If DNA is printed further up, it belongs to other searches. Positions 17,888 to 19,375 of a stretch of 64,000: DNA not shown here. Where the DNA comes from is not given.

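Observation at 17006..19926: Orphan Ser/Thr kinase coupled to an unrecognisable 395-aa protein as cargo of a tRNA-Arg island: candidate undescribed defence/abortive-infection module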

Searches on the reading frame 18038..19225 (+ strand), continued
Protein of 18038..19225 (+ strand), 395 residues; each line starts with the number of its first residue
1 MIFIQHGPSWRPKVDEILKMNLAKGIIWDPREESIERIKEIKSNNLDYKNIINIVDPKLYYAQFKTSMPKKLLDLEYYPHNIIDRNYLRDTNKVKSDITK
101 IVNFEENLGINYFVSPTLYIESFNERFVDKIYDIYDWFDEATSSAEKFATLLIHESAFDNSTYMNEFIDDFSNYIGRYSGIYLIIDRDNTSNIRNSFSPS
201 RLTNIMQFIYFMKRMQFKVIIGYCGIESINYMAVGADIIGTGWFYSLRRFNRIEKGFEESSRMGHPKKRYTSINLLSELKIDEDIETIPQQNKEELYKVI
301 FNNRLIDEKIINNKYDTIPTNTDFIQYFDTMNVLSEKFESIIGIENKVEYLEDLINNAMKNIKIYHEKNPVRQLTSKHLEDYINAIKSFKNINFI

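Call 37: find_encoding_contigs(protein=P0271, flank=7000, max_places=2)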
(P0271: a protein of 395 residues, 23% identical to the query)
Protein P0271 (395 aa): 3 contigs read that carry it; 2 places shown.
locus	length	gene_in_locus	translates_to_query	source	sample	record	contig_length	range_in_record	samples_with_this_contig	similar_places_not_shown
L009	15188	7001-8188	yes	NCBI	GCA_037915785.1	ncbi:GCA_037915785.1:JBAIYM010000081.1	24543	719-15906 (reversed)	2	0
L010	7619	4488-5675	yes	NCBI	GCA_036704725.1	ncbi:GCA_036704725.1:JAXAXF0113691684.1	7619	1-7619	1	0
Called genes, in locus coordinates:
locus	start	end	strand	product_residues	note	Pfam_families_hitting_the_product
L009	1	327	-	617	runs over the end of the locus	PF00012:HSP70, PF06723:MreB_Mbl, PF00012:HSP70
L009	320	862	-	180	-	PF01025:GrpE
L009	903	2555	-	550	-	PF00118:Cpn60_TCP1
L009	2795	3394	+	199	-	-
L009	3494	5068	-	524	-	PF03050:DDE_Tnp_IS66 (weak), PF13610:DDE_Tnp_IS240, PF13683:rve_3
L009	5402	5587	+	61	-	-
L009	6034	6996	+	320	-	PF00069:Pkinase, PF07714:PK_Tyr_Ser-Thr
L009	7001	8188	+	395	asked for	-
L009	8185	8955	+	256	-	-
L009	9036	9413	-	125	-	PF01844:HNH, PF14279:HNH_5 (faint)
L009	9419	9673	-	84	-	-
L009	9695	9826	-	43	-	-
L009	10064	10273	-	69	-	-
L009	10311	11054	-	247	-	PF01061:ABC2_membrane (weak), PF12679:ABC2_membrane_2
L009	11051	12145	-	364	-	PF00005:ABC_tran, PF13304:AAA_21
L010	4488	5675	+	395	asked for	-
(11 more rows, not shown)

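Call 38: find_encoding_contigs(protein=P0274, flank=7000, max_places=2)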
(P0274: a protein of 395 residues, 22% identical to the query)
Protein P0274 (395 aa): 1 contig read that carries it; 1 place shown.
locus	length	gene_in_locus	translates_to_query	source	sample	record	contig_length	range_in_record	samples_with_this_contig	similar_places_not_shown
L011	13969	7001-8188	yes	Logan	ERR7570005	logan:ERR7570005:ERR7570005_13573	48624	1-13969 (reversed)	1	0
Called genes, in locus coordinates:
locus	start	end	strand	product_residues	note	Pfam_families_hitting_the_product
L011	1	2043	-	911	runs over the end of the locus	PF01590:GAF, PF13185:GAF_2, PF13492:GAF_3, PF00512:HisKA (weak), PF02518:HATPase_c, PF00072:Response_reg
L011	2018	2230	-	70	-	-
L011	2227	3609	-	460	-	PF05977:MFS_3, PF07690:MFS_1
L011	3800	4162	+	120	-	PF00903:Glyoxalase, PF22677:Ble-like_N (weak), PF18029:Glyoxalase_6 (weak)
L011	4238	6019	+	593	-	-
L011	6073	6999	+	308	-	PF00069:Pkinase, PF07714:PK_Tyr_Ser-Thr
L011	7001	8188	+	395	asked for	-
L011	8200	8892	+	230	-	-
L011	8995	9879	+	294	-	PF14355:Abi_C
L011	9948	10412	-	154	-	-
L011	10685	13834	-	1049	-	PF02384:N6_Mtase, PF18135:Type_ISP_C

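Call 39: find_encoding_contigs(protein=P0276, flank=7000, max_places=2)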
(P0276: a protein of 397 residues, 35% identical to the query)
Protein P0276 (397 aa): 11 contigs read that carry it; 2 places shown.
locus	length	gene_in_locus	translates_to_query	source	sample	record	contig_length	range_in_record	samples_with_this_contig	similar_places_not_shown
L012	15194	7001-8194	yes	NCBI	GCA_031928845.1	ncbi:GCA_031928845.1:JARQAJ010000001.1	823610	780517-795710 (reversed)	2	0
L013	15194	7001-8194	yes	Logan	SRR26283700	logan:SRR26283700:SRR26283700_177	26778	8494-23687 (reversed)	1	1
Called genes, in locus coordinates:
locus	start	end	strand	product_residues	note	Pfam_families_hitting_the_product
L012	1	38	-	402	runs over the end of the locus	PF00764:Arginosuc_synth, PF20979:Arginosuc_syn_C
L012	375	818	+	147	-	PF00572:Ribosomal_L13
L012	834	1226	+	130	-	PF00380:Ribosomal_S9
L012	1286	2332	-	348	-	PF13102:Phage_int_SAM_5 (weak), PF14659:Phage_int_SAM_3, PF00589:Phage_integrase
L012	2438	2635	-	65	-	-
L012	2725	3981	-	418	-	PF01381:HTH_3, PF12844:HTH_19 (weak), PF13560:HTH_31, PF18106:Rol_Rep_N, PF02486:Rep_trans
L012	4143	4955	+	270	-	PF12844:HTH_19 (weak), PF01381:HTH_3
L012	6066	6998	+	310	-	PF00069:Pkinase, PF07714:PK_Tyr_Ser-Thr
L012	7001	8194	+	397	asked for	-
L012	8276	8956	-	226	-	-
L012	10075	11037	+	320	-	PF01207:Dus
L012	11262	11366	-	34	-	PF01022:HTH_5, PF12840:HTH_20 (weak)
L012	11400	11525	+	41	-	-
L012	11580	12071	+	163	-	PF01661:Macro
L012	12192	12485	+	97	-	PF03819:MazG (weak), PF12643:MazG-like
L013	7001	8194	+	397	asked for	-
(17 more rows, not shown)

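Call 48: find_related_loci(query=A1, collection=genome_contigs, flank=8000)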
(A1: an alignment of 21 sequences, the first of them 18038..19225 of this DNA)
Query A1 (395 aa) in genome_contigs; peptide patterns used: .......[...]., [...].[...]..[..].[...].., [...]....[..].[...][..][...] (x = any residue, [..] = any of these).
78 stretches matched a pattern; 19 encode a relative of the query (tblastn E <= 1e-3); 19 distinct loci.
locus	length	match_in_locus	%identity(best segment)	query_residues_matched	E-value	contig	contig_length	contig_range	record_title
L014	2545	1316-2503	83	1-395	0e+0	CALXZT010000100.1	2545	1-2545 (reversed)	MAG: uncultured Clostridia bacterium isolate BRZ_NN__bin68 genome assembly, contig: BRZ_NN__NODE_38773_length_2545_cov_8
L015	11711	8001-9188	83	1-395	0e+0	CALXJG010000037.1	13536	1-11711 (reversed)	MAG: uncultured Clostridia bacterium isolate BRZ_BV__bin83 genome assembly, contig: BRZ_BV__NODE_4308_length_13536_cov_2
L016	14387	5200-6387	83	1-395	0e+0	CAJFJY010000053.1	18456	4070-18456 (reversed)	uncultured Clostridia bacterium isolate Chicken_20_mag_165 genome assembly, contig: MAGpy_11413_20_idba_bin_165_fascaffo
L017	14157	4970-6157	81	1-395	0e+0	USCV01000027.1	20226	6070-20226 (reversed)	uncultured Clostridium sp. isolate UMGS1594 genome assembly, contig: NODE_732_length_20226_cov_18.278469, whole genome s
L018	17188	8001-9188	80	1-395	0e+0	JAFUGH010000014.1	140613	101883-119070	MAG: Clostridia bacterium isolate RGIG4468 Roe_deer_Omasum-5__c1591, whole genome shotgun sequence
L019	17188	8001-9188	83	1-395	0e+0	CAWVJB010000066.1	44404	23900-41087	MAG: Bacillota bacterium isolate metabat2_XCR1_HOM_6739_bwa.90 MAG genome assembly, contig: k87_299255, whole genome sho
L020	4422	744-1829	82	35-395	0e+0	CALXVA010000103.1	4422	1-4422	MAG: uncultured Clostridia bacterium isolate BRZ_LR__bin51 genome assembly, contig: BRZ_LR__NODE_15115_length_4422_cov_7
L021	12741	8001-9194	57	1-395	3e-150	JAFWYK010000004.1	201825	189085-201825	MAG: Clostridia bacterium isolate RGIG6184 Sheep_Rectum-1__c155170, whole genome shotgun sequence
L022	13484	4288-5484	55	1-395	1e-148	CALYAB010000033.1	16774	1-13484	MAG: uncultured Clostridia bacterium isolate BRZ_PD__bin86 genome assembly, contig: BRZ_PD__NODE_4830_length_16774_cov_1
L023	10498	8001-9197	44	1-395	5e-112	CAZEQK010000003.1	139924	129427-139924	MAG TPA_asm: uncultured Bacillaceae bacterium isolate SRP323688_co1_29 genome assembly, contig: NODE_230_length_139924_c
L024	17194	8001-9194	43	1-395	7e-111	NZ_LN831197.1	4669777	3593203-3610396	Bacillus niameyensis strain SIT3, whole genome shotgun sequence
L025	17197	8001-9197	41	1-395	1e-109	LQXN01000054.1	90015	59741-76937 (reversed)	Sutcliffiella horikoshii DSM 8719 Cont89, whole genome shotgun sequence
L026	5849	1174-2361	44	1-390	1e-100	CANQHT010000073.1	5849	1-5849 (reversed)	MAG: uncultured Bacilli bacterium isolate Lapin-027__bin78 genome assembly, contig: Lapin-027__NODE_15133_length_5849_co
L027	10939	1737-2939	43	1-395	3e-99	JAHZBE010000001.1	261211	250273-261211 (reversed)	MAG: bacterium isolate HRGM_Genome_2006 HRGM_Genome_2006_1, whole genome shotgun sequence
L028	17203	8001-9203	43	1-395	3e-99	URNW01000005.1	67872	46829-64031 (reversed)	uncultured Tenericutes bacterium isolate UMGS1172 genome assembly, contig: NODE_266_length_67872_cov_14.620523, whole ge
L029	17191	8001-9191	36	1-395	9e-86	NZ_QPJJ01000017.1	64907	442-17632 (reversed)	Saliterribacillus persicus strain DSM 27696 Ga0244572_117, whole genome shotgun sequence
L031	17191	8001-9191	33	1-395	5e-67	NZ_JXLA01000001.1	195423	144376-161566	Enterococcus raffinosus strain DSM 5633 Scaffold1, whole genome shotgun sequence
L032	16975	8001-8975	19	2-340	2e-20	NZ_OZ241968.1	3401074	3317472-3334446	MAG: Candidatus Poriferisodalis sp. isolate 67ffa02b-fce9-41a2-8c8f-8bb7e9cfcd4a chromosome 1, complete sequence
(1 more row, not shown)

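Call 54: search_protein_families(library=pfam, alignment_id=A6, max_evalue=0.00001)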
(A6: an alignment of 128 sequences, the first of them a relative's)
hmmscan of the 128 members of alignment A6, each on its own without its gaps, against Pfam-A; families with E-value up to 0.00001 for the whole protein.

A. member 1, L015:288-2108:- (606 aa): 2 families
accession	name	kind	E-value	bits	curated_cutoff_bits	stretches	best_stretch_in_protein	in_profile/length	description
PF10412.15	TrwB_AAD_bind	-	4.5e-17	62.5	20.5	1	176-546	7-349/387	Type IV secretion-system coupling protein DNA-binding domain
PF12696.13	TraG-D_C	-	1.3e-06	28.7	22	1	442-537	1-97/126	TraM recognition site of TraD and TraG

B. families by the number of members that match (of 128 scanned): 122 families (the first 25 are shown)
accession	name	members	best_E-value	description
PF00005.33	ABC_tran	4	3.8e-35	ABC transporter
PF00239.26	Resolvase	4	6.3e-34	Resolvase, N terminal domain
PF02463.25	SMC_N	3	6e-11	RecF/RecN/SMC N terminal domain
PF13416.11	SBP_bac_8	2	1.5e-32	Bacterial extracellular solute-binding protein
PF22590.2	Cas3-like_C_2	2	5.2e-32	CRISPR-associated nuclease/helicase Cas3, C-terminal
PF09848.15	SLFN-g3_helicase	2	1.7e-31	Schlafen group 3, DNA/RNA helicase domain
PF01547.30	SBP_bac_1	2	4.7e-31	Bacterial extracellular solute-binding protein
PF00271.37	Helicase_C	2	3.1e-29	Helicase conserved C-terminal domain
PF00270.35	DEAD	2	5.5e-27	DEAD/DEAH box helicase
PF07508.19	Recombinase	2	9.9e-23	Recombinase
PF01381.28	HTH_3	2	1.4e-14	Helix-turn-helix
PF13304.12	AAA_21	2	1.9e-13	AAA domain, putative AbiEii toxin, Type IV TA system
PF12844.13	HTH_19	2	9.6e-13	Helix-turn-helix domain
PF13560.12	HTH_31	2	1.3e-11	Helix-turn-helix domain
PF01268.25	FTHFS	1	1.5e-274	Formate--tetrahydrofolate ligase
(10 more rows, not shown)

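Call 55: search_protein_families(library=padloc, alignment_id=A6, max_evalue=1e-10)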
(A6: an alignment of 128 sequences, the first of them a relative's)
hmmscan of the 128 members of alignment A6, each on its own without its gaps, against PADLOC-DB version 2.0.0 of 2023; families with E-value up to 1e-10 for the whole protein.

A. member 1, L015:288-2108:- (606 aa): 0 families

B. families by the number of members that match (of 128 scanned): 126 families (the first 25 are shown)
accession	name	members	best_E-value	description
PDLC04135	mad3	4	3.9e-37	mads_3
PDLC04140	mad8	4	1.3e-14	mads_8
PDLC05014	PDC-S41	3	3.4e-86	-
PDLC01710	Cas3a1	2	3.9e-78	Cas3_1_CAS-I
PDLC01252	Cas3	2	1.7e-74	CAS-I; effector_G3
PDLC00938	Cas3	2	1.7e-72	CRISPR-associated helicase Cas3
PDLC04134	mad2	2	1e-21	mads_2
PDLC02980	AriA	2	6.5e-14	-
PDLC03627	REase_MTase_IIG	1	0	Type IIG restriction enzyme-methyltransferase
PDLC01757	Cas3b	1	1.6e-213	-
PDLC03742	AbiA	1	7.5e-185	DRT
PDLC02081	Cas3b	1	1.7e-159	-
PDLC01761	Cas3b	1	5.7e-115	-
PDLC03599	REase_MTase_IIG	1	1.3e-113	Type IIG restriction enzyme-methyltransferase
PDLC01762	Cas3b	1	1e-94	-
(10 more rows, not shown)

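Call 56: search_protein_families(library=padloc, proteins=[L032:3833-6700:-, L023:122-2542:+, L022:11102-13180:-, L028:15120-17203:+, L031:15079-17094:+, L015:3125-5005:+, L017:2169-3608:+, L024:14584-16365:-, L025:12253-14004:+, L024:4050-5720:+], max_evalue=1e-8)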
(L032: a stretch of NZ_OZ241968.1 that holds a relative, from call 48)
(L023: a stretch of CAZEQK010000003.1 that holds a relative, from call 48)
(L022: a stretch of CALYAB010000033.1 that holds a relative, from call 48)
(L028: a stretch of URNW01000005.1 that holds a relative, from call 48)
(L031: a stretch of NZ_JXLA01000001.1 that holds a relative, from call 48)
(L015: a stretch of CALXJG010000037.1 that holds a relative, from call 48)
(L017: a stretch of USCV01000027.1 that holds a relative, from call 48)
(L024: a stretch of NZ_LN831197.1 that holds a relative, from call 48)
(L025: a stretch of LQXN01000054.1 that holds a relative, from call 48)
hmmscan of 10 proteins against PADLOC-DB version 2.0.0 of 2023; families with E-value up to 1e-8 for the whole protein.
L032:3833-6700:- (955 aa): 13 families
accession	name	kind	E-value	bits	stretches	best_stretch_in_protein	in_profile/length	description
PDLC03627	REase_MTase_IIG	-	0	1038.9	2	1-476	2-519/1136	Type IIG restriction enzyme-methyltransferase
PDLC03599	REase_MTase_IIG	-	1.3e-113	378.8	1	49-833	49-845/959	Type IIG restriction enzyme-methyltransferase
PDLC03598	REase_MTase_IIG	-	3.3e-82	274.8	2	5-559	14-555/912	Type IIG restriction enzyme-methyltransferase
PDLC02643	DrmMI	-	1.2e-76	256.6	1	482-862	870-1239/1347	DrmMI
PDLC02646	DrmMI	-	1.2e-49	167.1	1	482-833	284-637/792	DrmMI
PDLC02644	DrmMI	-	2.1e-38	129.9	1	482-832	383-757/988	DrmMI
PDLC04134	mad2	-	7.1e-21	72.6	1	68-501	53-371/492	mads_2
PDLC02640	DrmMI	-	4e-18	62.5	1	540-872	548-886/1015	DrmMI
PDLC03618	REase_MTase_IIG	-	1.2e-17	60.5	1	482-865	867-1240/1429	Type IIG restriction enzyme-methyltransferase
PDLC02639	DrmMI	-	7.2e-12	42.4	1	478-625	580-722/803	DrmMI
PDLC02638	DrmMI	-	4.3e-09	33.1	0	482-533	873-923/935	DrmMI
PDLC03601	REase_MTase_IIG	-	5.9e-09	32.3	1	277-441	355-532/1110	Type IIG restriction enzyme-methyltransferase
PDLC03609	REase_MTase_IIG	-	7.9e-09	31.8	0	188-548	232-617/1066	Type IIG restriction enzyme-methyltransferase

L023:122-2542:+ (806 aa): 0 families

L022:11102-13180:- (692 aa): 9 families
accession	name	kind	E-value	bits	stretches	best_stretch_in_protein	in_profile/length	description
PDLC02707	PbeA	-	2.7e-14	50.7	0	293-426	272-413/672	PbeA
PDLC01252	Cas3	-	4.8e-14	50.5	1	298-587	8-291/324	CAS-I; effector_G3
PDLC00938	Cas3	-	1.3e-12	45.6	1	416-587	155-324/358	CRISPR-associated helicase Cas3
PDLC01710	Cas3a1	-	3.6e-11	40.3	1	460-583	432-543/745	Cas3_1_CAS-I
PDLC02706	PbeA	-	2.2e-10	37.8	0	499-583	577-658/722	PbeA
PDLC01761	Cas3b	-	1.4e-09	35.2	1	407-591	376-542/705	-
PDLC02704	PbeA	-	1.7e-09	34.7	0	513-583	561-630/682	PbeA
PDLC01770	Cas3g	-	3.8e-09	33.6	0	450-585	223-342/733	-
PDLC01758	Cas3b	-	8.6e-09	32.4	0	497-555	528-585/797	-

L028:15120-17203:+ (694 aa): 27 families (the best 25 are shown)
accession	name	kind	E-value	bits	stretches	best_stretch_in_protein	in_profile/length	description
PDLC01757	Cas3b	-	1.6e-213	709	1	17-693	2-659/676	-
PDLC02081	Cas3b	-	1.7e-159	530.6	1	16-678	3-671/705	-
PDLC01761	Cas3b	-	5.7e-115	383.6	2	166-659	171-672/705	-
PDLC01762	Cas3b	-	1e-94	316.5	2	176-654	183-659/692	-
PDLC01710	Cas3a1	-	3.9e-78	261.7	1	226-657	214-683/745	Cas3_1_CAS-I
PDLC01252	Cas3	-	1.7e-74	249.2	1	233-558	2-323/324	CAS-I; effector_G3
PDLC00938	Cas3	-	1.7e-72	242.7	1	233-558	2-357/358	CRISPR-associated helicase Cas3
PDLC02079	Cas3b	-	2.8e-66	222.1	1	175-590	169-596/691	-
PDLC01760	Cas3b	-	3e-59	199.1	1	172-666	194-691/734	-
PDLC01767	Cas3e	-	1.9e-52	176.7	1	17-596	23-586/680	-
PDLC01759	Cas3b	-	3e-50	169.7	2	339-669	351-666/711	-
PDLC02082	Cas3b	-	3.1e-47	159.4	2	340-670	369-686/734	-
PDLC02080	Cas3b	-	5.6e-46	155.3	1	49-591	51-638/709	-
PDLC01765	Cas3c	-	4.2e-42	142.9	1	14-674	8-576/612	-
PDLC01770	Cas3g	-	7.3e-38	128.5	1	430-584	250-400/733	-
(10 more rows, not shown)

L031:15079-17094:+ (671 aa): 0 families

L015:3125-5005:+ (626 aa): 0 families

L017:2169-3608:+ (479 aa): 0 families

L024:14584-16365:- (593 aa): 0 families

L025:12253-14004:+ (583 aa): 1 family
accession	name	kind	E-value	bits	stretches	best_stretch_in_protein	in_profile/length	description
PDLC01097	C3a214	-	7e-36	121.9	1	132-471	52-368/495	GlgB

L024:4050-5720:+ (556 aa): 0 families

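Call 57: search_protein_families(library=pfam, proteins=[L015:3125-5005:+, L017:2169-3608:+, L015:6656-6952:+, L015:9961-11046:-, L015:11050-11481:-, L017:7039-8265:+, L022:6277-7194:-, L025:5318-6613:+, L031:5891-6841:+, L032:9164-9997:-], max_evalue=0.001)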
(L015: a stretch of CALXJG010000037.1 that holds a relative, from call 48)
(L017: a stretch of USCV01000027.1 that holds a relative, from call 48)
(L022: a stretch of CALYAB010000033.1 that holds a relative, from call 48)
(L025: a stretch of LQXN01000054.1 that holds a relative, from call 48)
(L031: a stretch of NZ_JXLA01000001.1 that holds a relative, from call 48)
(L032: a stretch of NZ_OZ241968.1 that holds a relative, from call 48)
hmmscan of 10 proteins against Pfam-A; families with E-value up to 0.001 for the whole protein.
L015:3125-5005:+ (626 aa): 2 families
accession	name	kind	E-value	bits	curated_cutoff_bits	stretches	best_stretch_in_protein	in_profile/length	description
PF00239.26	Resolvase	-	6.3e-34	117.6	23.3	1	17-163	3-144/145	Resolvase, N terminal domain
PF07508.19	Recombinase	-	9.9e-23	80.8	21.1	1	185-278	2-102/102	Recombinase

L017:2169-3608:+ (479 aa): 1 family
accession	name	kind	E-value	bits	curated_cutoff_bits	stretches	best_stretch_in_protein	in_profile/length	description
PF01076.25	Mob_Pre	-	3.4e-12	47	25.5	1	62-233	16-169/196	Plasmid recombination enzyme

L015:6656-6952:+ (98 aa): 0 families

L015:9961-11046:- (361 aa): 1 family
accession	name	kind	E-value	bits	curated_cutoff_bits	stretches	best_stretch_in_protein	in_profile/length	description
PF00709.27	Adenylsucc_synt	-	8.9e-41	140.4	27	3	153-308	181-324/416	Adenylosuccinate synthetase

L015:11050-11481:- (143 aa): 1 family
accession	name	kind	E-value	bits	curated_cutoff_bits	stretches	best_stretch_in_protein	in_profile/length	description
PF00293.34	NUDIX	-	3.2e-11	43.8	21.1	1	6-87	8-91/134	NUDIX domain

L017:7039-8265:+ (408 aa): 0 families

L022:6277-7194:- (305 aa): 1 family
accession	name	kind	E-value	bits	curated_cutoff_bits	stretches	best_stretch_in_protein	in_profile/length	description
PF01841.26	Transglut_core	-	0.00029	21.5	23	1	119-175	53-108/108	Transglutaminase-like superfamily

L025:5318-6613:+ (431 aa): 2 families
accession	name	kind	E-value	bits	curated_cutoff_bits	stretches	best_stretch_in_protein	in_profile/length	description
PF04986.18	Y2_Tnp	-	6.3e-42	144.1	20.9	1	142-313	1-180/183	Putative transposase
PF14319.11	Zn_Tnp_IS91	-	1.3e-22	80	26.3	1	14-103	3-90/90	Transposase zinc-binding domain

L031:5891-6841:+ (316 aa): 0 families

L032:9164-9997:- (277 aa): 0 families
